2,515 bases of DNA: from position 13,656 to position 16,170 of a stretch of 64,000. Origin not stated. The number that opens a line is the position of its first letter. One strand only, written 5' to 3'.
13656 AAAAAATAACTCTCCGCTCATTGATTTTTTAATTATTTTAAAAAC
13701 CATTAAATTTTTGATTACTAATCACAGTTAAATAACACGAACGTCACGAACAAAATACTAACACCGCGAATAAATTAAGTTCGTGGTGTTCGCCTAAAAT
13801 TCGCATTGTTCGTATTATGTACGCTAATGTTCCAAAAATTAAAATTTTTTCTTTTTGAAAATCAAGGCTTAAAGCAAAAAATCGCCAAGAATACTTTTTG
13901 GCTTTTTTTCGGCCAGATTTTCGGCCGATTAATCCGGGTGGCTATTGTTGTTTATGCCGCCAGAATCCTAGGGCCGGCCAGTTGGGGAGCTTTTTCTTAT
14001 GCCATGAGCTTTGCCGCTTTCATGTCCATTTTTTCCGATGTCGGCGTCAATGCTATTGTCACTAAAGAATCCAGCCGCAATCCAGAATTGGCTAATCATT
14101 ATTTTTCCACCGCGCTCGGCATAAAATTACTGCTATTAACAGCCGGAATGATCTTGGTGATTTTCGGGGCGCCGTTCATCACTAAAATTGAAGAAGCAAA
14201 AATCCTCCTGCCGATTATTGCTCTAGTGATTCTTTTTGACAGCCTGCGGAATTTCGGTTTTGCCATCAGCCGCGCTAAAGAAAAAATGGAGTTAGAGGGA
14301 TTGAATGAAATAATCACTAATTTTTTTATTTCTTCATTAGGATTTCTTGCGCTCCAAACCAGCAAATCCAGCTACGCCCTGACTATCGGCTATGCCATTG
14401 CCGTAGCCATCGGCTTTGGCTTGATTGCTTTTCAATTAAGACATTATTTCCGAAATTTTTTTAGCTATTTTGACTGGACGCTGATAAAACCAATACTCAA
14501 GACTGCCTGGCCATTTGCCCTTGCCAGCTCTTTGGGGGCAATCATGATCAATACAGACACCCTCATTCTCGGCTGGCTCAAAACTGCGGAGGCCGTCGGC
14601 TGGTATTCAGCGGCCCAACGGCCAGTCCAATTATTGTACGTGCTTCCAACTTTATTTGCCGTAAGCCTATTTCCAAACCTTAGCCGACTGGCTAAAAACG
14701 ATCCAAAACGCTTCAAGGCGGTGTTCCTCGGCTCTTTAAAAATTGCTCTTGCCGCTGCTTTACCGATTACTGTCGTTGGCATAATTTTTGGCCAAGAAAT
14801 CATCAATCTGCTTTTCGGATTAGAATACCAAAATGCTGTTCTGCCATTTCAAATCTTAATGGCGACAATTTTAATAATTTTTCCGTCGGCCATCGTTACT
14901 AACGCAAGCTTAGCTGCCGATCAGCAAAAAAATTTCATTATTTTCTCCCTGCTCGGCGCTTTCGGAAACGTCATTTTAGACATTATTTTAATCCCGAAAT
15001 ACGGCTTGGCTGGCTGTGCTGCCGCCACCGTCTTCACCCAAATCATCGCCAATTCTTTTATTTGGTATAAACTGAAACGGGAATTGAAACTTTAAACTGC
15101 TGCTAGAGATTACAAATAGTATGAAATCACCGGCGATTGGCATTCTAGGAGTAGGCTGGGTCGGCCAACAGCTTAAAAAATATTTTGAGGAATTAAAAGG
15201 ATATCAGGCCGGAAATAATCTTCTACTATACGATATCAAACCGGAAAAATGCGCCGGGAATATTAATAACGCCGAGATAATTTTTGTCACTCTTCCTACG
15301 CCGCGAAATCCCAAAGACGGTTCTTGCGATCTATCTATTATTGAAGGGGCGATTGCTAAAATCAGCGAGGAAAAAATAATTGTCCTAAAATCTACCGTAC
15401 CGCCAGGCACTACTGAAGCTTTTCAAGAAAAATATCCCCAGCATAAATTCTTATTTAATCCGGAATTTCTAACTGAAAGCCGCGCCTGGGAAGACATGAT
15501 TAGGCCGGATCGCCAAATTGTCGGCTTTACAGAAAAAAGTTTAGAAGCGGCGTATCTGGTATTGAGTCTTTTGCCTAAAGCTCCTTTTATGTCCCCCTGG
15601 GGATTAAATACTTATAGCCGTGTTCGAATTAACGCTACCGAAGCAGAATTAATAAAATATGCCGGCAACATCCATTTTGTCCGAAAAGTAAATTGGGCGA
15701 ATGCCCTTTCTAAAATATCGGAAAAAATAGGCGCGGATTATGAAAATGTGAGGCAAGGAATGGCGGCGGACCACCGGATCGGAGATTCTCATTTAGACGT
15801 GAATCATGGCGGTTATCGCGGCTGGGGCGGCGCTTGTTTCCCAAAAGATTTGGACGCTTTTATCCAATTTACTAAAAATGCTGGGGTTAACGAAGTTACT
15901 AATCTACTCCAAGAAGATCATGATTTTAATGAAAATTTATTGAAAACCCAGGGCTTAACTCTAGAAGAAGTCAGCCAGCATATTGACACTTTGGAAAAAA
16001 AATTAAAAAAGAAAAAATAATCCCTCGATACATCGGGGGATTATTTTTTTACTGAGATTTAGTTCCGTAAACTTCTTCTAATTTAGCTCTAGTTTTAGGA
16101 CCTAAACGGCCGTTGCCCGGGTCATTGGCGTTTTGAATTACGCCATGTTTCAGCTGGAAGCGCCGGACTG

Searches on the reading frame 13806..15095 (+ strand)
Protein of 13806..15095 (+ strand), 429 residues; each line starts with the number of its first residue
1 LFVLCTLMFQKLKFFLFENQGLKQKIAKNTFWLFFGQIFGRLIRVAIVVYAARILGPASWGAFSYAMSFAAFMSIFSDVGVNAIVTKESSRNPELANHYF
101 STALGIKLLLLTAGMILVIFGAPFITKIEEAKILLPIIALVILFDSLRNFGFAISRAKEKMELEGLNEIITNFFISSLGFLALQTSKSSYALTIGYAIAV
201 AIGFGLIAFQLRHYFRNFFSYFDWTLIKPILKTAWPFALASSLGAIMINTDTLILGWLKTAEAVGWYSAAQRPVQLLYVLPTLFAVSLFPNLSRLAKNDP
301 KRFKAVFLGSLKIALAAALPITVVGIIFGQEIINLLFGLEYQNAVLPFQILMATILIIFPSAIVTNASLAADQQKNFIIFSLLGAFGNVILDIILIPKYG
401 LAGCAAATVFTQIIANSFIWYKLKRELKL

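Call 12: search_protein_families(library=pfam, proteins=[window:13806-15095:+])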
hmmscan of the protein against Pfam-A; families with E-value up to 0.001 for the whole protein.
window:13806-15095:+ (429 aa): 4 families
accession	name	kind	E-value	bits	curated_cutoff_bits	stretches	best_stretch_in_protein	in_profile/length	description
PF01943.22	Polysacc_synt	-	8.8e-34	117.6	28.2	1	27-295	2-273/274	Polysaccharide biosynthesis protein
PF13440.11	Polysacc_synt_3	-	1.8e-25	90.2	23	1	52-345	3-292/293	Polysaccharide biosynthesis protein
PF03023.19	MurJ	-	2.2e-13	50.1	27.4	1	91-428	47-404/451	Lipid II flippase MurJ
PF06699.16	PIG-F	-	0.00062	20.4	24.2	0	86-176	50-137/183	GPI biosynthesis protein family Pig-F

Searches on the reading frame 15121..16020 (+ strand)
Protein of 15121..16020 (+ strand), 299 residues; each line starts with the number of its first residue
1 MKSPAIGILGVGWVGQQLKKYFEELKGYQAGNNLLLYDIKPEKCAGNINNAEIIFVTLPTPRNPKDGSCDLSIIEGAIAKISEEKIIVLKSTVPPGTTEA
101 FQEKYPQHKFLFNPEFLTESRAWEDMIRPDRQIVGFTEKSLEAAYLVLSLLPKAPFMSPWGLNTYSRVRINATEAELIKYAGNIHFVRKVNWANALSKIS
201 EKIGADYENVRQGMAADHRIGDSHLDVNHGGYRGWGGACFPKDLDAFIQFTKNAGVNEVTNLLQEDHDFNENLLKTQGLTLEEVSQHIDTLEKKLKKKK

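Call 12: search_protein_families(library=pfam, proteins=[window:15121-16020:+])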
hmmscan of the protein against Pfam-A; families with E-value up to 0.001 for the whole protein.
window:15121-16020:+ (299 aa): 2 families
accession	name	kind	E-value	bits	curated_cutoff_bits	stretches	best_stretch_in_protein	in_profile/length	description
PF03721.20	UDPG_MGDP_dh_N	-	1.6e-21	77.2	27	1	46-143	72-182/187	UDP-glucose/GDP-mannose dehydrogenase family, NAD binding domain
PF00984.24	UDPG_MGDP_dh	-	2e-18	66.7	25.4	1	174-271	2-93/94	UDP-glucose/GDP-mannose dehydrogenase family, central domain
